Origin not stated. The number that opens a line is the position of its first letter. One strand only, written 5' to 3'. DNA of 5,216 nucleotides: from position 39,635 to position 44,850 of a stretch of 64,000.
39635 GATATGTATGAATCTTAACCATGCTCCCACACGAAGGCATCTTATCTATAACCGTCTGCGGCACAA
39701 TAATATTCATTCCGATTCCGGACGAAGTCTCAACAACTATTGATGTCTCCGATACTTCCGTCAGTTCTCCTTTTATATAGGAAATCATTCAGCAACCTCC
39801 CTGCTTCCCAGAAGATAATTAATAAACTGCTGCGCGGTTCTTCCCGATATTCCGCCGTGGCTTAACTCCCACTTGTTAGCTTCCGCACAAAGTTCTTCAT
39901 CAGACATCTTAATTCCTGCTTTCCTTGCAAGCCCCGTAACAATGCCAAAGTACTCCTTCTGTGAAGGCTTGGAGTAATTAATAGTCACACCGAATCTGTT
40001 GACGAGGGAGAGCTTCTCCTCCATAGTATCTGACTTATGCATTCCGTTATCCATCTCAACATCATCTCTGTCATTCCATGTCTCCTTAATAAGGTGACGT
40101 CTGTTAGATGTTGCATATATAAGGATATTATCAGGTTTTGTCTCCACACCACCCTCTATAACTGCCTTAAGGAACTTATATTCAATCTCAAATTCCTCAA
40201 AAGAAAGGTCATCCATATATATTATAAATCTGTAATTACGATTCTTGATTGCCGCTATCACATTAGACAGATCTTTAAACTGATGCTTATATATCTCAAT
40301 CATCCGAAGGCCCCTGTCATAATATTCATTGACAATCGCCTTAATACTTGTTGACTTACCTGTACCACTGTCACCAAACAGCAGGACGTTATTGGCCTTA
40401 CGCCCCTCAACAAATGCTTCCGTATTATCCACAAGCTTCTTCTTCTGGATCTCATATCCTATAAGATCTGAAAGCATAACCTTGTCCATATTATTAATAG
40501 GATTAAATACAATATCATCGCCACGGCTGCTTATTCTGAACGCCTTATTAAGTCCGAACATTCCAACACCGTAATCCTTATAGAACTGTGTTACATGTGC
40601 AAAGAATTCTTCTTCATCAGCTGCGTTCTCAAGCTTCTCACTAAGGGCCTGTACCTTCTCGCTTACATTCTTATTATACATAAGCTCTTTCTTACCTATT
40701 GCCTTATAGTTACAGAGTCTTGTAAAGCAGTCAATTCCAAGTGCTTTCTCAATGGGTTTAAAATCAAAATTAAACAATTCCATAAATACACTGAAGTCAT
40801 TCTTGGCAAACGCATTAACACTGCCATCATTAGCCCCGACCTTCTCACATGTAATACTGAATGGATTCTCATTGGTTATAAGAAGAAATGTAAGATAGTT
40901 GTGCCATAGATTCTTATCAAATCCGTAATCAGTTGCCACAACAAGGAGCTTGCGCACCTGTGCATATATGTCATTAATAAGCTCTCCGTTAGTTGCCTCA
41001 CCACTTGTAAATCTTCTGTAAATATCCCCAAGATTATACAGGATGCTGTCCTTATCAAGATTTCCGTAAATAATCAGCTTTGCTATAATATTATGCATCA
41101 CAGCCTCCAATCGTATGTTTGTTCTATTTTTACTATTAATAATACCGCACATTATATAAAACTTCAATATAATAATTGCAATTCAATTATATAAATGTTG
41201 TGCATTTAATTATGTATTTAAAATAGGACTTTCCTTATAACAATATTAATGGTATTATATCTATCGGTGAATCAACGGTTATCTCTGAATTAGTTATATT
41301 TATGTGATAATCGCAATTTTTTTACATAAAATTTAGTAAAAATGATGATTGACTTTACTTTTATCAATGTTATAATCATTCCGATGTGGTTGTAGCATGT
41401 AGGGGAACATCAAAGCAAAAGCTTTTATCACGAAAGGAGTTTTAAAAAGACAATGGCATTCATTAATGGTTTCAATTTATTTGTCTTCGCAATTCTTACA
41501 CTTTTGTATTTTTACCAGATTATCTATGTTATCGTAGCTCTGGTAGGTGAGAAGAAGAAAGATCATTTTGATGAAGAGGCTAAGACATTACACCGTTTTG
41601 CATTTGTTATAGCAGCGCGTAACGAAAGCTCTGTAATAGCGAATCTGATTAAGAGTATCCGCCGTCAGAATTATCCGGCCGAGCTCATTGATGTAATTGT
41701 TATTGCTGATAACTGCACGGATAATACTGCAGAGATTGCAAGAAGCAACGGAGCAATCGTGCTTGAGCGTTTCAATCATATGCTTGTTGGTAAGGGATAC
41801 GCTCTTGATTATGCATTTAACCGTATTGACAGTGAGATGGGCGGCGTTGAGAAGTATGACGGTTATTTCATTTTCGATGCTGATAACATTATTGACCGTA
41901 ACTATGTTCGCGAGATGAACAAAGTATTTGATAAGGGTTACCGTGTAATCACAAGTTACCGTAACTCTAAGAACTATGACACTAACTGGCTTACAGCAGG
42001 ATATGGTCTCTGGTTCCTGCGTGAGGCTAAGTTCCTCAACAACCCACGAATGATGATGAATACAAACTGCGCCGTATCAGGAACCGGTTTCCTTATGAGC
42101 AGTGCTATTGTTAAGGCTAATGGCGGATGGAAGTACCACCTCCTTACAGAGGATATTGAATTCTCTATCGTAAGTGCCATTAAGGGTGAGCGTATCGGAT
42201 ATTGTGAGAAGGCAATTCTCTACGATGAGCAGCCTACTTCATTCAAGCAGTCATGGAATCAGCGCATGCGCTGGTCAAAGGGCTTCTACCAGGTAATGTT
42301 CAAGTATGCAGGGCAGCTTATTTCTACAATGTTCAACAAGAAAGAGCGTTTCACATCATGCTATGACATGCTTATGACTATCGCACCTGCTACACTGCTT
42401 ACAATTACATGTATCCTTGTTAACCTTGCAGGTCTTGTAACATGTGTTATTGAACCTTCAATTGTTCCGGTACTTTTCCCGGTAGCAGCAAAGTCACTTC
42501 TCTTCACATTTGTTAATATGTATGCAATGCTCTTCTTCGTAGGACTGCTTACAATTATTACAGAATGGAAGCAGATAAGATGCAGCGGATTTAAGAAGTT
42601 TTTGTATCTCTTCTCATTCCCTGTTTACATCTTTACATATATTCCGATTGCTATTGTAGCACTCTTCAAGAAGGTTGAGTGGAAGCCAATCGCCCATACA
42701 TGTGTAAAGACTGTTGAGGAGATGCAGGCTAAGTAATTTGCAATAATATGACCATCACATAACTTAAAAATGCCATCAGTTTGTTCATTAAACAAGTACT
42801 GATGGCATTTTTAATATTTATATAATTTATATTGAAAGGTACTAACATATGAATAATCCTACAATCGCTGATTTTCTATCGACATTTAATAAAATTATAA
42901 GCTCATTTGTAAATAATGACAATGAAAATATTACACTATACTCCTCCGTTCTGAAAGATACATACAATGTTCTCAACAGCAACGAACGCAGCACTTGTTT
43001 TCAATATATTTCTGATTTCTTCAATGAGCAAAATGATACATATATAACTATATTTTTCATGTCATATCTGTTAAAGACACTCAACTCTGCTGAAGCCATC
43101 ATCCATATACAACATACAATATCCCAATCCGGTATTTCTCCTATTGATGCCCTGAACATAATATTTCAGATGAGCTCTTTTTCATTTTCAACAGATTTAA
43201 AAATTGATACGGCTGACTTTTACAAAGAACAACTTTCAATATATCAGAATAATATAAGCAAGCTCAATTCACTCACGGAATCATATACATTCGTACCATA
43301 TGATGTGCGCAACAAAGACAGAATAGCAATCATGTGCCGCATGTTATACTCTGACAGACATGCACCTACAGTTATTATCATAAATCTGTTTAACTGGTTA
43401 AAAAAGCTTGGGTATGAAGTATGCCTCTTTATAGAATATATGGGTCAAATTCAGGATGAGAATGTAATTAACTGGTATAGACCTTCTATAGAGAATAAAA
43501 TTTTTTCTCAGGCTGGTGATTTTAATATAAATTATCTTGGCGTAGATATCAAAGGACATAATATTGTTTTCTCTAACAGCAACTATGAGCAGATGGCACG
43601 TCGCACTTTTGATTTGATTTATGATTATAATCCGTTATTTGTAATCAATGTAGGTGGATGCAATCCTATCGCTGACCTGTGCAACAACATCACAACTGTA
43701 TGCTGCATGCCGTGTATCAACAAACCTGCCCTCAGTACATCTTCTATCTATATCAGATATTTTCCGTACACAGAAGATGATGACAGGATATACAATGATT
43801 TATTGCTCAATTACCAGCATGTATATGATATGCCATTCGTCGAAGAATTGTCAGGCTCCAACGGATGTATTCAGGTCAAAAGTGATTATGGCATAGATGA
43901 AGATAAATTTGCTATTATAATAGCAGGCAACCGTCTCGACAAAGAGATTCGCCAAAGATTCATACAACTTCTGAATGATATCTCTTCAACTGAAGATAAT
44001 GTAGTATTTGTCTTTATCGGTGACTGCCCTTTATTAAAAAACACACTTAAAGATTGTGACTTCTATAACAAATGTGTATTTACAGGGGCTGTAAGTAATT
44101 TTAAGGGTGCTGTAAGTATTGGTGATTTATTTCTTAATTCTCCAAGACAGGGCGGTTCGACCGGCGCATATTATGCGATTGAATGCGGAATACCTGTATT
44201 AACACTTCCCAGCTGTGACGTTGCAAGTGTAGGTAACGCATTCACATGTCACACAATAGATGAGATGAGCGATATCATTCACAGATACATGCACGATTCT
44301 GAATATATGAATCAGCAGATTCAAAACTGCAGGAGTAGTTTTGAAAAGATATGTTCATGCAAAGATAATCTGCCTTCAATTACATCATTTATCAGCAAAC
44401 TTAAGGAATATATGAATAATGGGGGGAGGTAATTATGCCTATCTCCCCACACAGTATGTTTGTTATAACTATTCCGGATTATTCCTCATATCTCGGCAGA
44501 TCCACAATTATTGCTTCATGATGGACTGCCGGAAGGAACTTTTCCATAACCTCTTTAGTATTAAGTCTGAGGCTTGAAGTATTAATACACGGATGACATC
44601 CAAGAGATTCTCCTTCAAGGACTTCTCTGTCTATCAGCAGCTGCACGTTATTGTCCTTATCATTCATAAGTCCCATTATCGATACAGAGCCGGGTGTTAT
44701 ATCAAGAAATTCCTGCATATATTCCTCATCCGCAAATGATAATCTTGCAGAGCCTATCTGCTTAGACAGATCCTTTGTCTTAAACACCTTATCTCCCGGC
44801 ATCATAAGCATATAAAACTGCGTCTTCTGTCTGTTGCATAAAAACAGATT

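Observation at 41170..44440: AT-rich two-gene glycosyltransferase island: processive QxxRW GT2 synthase plus a 527-aa GT-B-like protein with a novel N-terminal half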

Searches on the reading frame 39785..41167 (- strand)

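Call 3: search_protein_families(library=pfam, proteins=[window:39785-41167:-], max_evalue=1)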
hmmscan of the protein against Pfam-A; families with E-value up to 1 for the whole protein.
window:39785-41167:- (460 aa): 19 families
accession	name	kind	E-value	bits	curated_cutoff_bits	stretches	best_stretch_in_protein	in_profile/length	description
PF05673.19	DUF815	-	5.1e-96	321.1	23.8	1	208-455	4-248/249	Protein of unknown function (DUF815)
PF20720.3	nSTAND3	-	2.2e-07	31.1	27.2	1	256-321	15-74/155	Novel STAND NTPase 3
PF25199.1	nSTAND_NTPase5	-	3.5e-05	24.1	34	1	243-322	26-106/145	Novel STAND NTPase 5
PF13191.12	AAA_16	-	8.5e-05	23.6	32.6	1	241-306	8-72/167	AAA ATPase domain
PF00004.35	AAA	-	0.0001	23.2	21.2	1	261-321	1-66/131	ATPase family associated with various cellular activities (AAA)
PF13401.12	AAA_22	-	0.00017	22.4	27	1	257-307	4-54/130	AAA domain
PF06309.17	Torsin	-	0.00055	20.5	27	1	220-289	12-84/127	Torsin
PF00005.33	ABC_tran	-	0.0044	18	25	1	259-286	12-40/137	ABC transporter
PF13555.12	AAA_29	-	0.0053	16.9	27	1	257-278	21-42/61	P-loop containing region of AAA domain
PF03193.22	RsgA_GTPase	-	0.0093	16.2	30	1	236-281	82-129/174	RsgA GTPase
PF13245.12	AAA_19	-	0.012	16.2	25.1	1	250-286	3-39/134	AAA domain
PF12775.13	AAA_7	-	0.014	15.3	25.8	1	257-286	32-61/181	P-loop containing dynein motor region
PF01935.23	DUF87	-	0.019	15.5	23.2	1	261-290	26-56/220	Helicase HerA, central domain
PF03215.21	Rad17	-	0.06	13.7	23.8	1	251-328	38-114/186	Rad17 P-loop domain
PF01580.24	FtsK_SpoIIIE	-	0.094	12.6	24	1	247-279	28-60/221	FtsK/SpoIIIE family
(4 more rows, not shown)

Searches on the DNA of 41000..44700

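Call 73: search_rna_families(source=window, start=41000, end=44700, threshold=evalue, max_evalue=1)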
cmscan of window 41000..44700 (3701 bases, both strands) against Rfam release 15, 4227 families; matches with E-value up to 1: 0.
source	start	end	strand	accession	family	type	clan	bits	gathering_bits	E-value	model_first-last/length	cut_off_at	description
